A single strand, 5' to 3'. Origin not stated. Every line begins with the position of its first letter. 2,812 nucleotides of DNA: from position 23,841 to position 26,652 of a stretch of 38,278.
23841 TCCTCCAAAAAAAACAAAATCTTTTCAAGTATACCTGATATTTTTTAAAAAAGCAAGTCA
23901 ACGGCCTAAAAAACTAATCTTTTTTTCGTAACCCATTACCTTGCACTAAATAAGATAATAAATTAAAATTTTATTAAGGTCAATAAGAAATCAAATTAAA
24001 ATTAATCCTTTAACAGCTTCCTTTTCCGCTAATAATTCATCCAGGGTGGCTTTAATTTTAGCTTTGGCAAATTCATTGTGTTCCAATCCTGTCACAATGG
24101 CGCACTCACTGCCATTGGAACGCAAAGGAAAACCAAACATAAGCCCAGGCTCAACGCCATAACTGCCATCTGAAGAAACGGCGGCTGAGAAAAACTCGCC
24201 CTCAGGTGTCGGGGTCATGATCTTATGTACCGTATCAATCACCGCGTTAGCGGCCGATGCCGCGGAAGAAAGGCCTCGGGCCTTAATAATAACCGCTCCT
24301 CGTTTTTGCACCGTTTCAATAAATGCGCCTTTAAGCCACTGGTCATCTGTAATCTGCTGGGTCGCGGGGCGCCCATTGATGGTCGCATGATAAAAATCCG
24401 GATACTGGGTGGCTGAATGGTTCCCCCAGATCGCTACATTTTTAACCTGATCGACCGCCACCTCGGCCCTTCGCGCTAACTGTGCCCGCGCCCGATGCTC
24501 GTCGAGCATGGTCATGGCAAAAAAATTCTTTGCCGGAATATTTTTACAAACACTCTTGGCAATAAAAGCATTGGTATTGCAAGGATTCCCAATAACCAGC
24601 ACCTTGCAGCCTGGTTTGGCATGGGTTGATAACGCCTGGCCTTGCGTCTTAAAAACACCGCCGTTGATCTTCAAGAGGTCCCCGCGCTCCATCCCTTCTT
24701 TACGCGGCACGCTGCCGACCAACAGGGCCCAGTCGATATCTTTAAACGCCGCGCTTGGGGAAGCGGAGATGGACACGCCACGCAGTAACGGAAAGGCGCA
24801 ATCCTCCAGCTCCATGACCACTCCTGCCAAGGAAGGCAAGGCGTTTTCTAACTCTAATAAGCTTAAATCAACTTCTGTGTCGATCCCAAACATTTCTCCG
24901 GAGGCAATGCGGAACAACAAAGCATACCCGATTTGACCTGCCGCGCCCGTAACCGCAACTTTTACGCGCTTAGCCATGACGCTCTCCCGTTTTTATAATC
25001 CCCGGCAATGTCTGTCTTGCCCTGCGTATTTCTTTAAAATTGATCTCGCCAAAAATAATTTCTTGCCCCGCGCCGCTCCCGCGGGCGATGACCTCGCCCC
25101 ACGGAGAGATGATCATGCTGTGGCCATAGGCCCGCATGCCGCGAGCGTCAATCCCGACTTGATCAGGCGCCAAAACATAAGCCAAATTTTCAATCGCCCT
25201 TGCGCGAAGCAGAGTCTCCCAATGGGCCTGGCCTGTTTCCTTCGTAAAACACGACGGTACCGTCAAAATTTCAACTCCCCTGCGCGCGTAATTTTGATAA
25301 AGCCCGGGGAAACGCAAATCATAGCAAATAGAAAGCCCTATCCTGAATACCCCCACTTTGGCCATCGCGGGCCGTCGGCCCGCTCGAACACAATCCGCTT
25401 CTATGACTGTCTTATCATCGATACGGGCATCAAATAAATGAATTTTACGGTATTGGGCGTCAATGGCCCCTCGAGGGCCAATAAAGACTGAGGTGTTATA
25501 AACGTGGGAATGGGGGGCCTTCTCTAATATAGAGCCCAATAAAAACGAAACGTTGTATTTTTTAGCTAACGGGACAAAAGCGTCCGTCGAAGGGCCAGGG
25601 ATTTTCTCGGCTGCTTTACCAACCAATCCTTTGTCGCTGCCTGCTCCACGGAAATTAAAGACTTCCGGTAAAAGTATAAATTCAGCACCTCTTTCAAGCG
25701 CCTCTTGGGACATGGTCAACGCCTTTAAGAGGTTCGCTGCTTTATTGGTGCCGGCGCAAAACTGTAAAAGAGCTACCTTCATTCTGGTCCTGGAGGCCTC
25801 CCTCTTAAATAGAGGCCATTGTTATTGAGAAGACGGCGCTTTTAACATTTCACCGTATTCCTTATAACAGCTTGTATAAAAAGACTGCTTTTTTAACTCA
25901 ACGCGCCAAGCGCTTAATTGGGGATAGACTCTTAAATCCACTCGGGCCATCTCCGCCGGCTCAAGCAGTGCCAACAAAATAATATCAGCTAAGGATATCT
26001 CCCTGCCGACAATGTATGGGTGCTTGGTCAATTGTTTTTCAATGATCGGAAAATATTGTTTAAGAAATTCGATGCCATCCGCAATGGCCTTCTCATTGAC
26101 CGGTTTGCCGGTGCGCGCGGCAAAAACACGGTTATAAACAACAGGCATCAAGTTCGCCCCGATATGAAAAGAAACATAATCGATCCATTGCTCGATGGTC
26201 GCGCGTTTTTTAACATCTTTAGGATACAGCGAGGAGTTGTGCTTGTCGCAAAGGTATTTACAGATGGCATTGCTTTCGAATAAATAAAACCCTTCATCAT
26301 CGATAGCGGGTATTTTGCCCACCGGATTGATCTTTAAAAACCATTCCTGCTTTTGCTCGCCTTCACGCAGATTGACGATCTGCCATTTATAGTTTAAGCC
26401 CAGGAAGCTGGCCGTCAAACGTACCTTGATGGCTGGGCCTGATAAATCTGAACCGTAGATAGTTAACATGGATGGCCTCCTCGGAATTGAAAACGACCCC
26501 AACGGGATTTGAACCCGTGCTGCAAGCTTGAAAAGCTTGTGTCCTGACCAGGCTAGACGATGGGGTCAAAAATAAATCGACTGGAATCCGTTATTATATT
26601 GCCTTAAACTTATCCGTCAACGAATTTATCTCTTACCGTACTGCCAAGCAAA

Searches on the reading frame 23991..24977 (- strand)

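Call 11: search_protein_families(library=pfam, proteins=[window:23991-24977:-], max_evalue=0.01)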
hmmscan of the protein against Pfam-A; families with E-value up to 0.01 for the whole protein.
window:23991-24977:- (328 aa): 2 families
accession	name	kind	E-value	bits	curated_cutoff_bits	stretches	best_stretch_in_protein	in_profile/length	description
PF02866.23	Ldh_1_C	-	2.9e-39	135.3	22.6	1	156-322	1-170/174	lactate/malate dehydrogenase, alpha/beta C-terminal domain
PF00056.29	Ldh_1_N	-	7.6e-34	117.2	27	1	5-152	1-140/141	lactate/malate dehydrogenase, NAD binding domain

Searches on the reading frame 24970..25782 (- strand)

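Call 65: search_protein_families(library=pfam, proteins=[window:24970-25782:-], max_evalue=0.01)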
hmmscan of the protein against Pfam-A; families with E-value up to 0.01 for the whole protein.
window:24970-25782:- (270 aa): 1 family
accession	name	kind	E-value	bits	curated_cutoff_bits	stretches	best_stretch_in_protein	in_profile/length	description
PF00795.27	CN_hydrolase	-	2.6e-56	191.3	23.2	1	2-257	1-256/256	Carbon-nitrogen hydrolase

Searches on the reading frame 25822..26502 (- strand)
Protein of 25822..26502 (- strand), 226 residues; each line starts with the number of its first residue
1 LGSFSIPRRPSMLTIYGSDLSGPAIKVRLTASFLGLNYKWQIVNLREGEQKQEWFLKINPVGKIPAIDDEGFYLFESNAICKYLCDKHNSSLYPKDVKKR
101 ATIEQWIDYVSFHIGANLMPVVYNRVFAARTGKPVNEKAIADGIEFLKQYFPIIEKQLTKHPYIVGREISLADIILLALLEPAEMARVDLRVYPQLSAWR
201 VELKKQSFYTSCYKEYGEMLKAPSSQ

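Call 65: search_protein_families(library=pfam, proteins=[window:25822-26502:-], max_evalue=0.01)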
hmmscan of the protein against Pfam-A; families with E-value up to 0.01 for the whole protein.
window:25822-26502:- (226 aa): 7 families
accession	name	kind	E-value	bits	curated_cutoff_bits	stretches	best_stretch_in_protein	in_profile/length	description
PF13409.12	GST_N_2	-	2.4e-15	57.3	25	1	24-86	5-69/70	Glutathione S-transferase, N-terminal domain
PF02798.26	GST_N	-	7.2e-15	55.5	20.9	1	24-84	14-74/76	Glutathione S-transferase, N-terminal domain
PF13417.12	GST_N_3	-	2.4e-14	53.8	22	1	16-90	2-73/75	Glutathione S-transferase, N-terminal domain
PF00043.30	GST_C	-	1.8e-08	34.9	20.7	1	139-202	23-88/93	Glutathione S-transferase, C-terminal domain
PF14497.11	GST_C_3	-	3e-06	27.8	21.6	1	145-204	29-92/104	Glutathione S-transferase, C-terminal domain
PF13410.11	GST_C_2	-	1.3e-05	25.6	24.9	1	147-199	11-66/69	Glutathione S-transferase, C-terminal domain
PF18485.7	GST_N_5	-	0.0085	17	29.6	0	35-84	23-69/74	Glutathione S-transferase, N-terminal domain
